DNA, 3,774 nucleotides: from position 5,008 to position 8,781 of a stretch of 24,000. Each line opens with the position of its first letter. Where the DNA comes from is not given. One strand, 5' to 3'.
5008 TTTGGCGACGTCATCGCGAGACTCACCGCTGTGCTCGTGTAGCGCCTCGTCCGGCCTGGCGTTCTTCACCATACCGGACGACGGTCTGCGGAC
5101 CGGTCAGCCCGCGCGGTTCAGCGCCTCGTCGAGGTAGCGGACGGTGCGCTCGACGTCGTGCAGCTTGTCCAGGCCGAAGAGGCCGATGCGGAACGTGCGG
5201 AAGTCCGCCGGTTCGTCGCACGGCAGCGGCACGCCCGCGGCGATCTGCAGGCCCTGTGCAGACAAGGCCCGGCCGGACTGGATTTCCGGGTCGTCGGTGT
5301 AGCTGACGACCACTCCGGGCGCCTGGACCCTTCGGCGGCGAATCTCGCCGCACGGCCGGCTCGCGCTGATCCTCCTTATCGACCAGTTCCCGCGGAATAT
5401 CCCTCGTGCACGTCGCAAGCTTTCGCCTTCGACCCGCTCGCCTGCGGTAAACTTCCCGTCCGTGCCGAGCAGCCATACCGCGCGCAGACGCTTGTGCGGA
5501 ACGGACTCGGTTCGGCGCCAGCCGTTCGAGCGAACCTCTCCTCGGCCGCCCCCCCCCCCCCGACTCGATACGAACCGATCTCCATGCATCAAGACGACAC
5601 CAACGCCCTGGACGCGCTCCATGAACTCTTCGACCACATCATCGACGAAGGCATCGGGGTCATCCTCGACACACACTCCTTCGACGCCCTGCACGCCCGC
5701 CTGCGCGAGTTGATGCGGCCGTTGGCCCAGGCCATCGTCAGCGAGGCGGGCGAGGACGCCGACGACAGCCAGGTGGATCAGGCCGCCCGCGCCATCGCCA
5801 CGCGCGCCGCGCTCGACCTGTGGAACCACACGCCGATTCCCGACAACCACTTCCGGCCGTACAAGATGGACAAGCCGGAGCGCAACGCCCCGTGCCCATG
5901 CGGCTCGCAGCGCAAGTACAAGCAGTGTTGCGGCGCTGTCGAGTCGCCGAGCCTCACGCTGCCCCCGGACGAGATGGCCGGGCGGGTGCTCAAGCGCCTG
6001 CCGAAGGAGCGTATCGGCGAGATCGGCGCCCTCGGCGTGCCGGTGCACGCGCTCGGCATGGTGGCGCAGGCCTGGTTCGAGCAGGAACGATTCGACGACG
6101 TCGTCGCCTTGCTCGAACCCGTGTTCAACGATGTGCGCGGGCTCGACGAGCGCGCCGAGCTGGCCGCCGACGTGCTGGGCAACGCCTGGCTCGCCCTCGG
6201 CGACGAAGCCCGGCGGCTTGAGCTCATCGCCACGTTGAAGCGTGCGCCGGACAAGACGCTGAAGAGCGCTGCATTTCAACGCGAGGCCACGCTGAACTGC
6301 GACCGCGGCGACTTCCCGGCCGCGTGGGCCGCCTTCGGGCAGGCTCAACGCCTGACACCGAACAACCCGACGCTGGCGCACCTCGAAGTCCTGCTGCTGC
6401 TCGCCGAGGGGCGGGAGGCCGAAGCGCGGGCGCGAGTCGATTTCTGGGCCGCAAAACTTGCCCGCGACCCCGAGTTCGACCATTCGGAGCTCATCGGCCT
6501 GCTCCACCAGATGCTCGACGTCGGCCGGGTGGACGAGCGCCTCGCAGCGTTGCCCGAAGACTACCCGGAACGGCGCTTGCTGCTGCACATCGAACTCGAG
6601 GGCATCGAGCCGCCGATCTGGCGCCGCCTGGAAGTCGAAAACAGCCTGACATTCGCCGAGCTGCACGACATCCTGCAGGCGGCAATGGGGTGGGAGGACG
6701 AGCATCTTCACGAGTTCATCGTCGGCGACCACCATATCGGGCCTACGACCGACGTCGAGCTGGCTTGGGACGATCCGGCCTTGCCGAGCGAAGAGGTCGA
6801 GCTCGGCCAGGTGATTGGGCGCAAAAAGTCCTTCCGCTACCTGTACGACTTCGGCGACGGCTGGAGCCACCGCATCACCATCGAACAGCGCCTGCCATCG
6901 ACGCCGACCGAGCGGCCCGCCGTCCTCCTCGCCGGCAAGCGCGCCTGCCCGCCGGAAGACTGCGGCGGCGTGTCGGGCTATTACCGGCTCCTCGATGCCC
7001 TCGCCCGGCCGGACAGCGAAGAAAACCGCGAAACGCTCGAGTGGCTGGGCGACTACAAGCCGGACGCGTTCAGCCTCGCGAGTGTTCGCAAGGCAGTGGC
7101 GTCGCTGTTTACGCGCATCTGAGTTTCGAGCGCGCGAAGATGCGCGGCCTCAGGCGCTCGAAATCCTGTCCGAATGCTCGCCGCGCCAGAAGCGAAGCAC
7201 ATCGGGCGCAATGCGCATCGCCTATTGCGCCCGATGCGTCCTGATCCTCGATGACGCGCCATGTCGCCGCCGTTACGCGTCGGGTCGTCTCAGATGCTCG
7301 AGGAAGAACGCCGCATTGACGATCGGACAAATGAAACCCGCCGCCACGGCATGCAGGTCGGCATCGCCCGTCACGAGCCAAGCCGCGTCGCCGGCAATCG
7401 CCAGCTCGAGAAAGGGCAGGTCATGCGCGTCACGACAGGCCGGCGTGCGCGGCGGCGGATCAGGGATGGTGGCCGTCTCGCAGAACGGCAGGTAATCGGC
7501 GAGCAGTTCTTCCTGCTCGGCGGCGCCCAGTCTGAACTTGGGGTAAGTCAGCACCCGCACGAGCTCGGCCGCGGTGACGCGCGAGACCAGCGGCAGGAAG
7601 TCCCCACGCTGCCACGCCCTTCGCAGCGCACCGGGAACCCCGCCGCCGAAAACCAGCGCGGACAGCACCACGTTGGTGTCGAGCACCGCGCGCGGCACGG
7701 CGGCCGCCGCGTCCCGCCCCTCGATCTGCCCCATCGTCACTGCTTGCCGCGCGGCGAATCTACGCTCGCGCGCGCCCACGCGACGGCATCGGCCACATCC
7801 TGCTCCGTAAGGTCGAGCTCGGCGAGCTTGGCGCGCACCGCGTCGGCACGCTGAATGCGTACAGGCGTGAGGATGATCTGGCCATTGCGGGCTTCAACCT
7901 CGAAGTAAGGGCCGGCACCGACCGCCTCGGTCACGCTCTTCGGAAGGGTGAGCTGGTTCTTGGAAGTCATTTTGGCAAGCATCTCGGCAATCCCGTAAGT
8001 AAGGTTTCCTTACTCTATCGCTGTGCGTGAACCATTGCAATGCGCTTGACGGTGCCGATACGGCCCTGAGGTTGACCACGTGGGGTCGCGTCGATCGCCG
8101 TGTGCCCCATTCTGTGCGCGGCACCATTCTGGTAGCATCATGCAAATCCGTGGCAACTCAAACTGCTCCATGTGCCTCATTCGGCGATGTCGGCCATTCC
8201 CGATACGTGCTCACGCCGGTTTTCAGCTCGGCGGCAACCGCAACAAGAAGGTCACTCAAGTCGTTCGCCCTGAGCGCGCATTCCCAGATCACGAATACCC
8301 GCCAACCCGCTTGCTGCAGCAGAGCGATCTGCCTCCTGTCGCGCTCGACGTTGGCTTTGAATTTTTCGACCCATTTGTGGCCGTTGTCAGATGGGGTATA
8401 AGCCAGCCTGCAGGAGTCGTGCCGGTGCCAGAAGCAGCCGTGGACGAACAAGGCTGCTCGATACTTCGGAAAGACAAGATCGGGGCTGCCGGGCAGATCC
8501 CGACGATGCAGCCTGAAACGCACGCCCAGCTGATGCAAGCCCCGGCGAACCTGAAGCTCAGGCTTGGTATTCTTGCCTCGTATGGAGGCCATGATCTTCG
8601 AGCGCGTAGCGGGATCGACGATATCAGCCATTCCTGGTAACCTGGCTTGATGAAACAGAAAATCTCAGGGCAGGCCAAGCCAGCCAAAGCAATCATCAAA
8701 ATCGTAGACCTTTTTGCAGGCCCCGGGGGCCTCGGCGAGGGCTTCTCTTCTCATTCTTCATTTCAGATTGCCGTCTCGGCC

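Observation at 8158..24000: Six-gene Vsr / C5-methyltransferase / GHKL-ATPase / Z1 / PD-(D/E)XK / AIPR cassette (Mza-type defence system, mechanism unknown)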

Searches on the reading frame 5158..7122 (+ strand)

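Call 36: search_protein_families(library=pfam, proteins=[window:5158-7122:+])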
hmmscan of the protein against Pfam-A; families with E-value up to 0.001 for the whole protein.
window:5158-7122:+ (654 aa): 2 families
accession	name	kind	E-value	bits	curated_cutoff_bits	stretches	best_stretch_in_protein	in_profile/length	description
PF07929.16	PRiA4_ORF3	-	3.1e-60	203.3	26.6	1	475-640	4-171/173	Plasmid pRiA4b ORF-3-like protein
PF02810.21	SEC-C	-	1.1e-08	35.2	20.4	1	242-259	1-18/19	SEC-C motif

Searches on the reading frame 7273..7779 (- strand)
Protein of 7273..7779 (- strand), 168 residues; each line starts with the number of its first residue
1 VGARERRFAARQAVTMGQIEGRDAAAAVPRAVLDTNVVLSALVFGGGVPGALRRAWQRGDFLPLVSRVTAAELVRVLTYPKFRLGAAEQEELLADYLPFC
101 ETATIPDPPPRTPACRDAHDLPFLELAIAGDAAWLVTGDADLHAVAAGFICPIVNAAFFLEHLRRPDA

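Call 36: search_protein_families(library=pfam, proteins=[window:7273-7779:-])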
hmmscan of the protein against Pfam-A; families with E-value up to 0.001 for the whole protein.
window:7273-7779:- (168 aa): 2 families
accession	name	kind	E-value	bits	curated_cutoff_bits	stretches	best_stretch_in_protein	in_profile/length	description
PF13470.12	PIN_3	-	1e-20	75.1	27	1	30-140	1-114/115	PIN domain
PF01850.27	PIN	-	6.9e-07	30.3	23.6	1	32-146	2-118/120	PIN domain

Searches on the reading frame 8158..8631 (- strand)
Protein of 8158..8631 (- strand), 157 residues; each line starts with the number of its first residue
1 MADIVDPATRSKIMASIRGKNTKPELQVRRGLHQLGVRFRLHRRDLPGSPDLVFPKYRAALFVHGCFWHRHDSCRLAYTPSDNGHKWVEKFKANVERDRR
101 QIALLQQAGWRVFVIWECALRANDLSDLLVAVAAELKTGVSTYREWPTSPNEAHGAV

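Call 4: search_protein_families(library=pfam, proteins=[window:8158-8631:-])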
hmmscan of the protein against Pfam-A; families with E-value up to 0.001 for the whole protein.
window:8158-8631:- (157 aa): 1 family
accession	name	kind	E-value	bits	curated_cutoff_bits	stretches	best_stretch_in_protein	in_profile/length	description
PF03852.21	Vsr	-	2.6e-31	107.7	27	1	2-73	1-72/74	DNA mismatch endonuclease Vsr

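Call 5: search_protein_families(library=padloc, proteins=[window:8158-8631:-])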
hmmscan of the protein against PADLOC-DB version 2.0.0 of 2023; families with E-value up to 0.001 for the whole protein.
window:8158-8631:- (157 aa): 1 family
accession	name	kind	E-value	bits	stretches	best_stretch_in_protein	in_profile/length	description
PDLC03397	Vsr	-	1.5e-35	120.6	1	1-124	1-123/156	Type II nicking endonuclease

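Call 35: find_encoding_contigs(protein=window:8158-8631:-, flank=10000, max_places=6)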
Protein window:8158-8631:- (157 aa): no gene with exactly this product is on record in the collection.

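Call 66: search_protein_families(library=ncbifam, proteins=[window:8158-8631:-])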
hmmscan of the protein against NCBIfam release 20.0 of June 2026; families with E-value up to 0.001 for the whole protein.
window:8158-8631:- (157 aa): 1 family
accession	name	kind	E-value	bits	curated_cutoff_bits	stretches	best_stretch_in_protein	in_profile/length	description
TIGR00632.1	vsr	subfamily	7.4e-44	148.9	97.85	1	1-119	1-119/119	DNA mismatch endonuclease Vsr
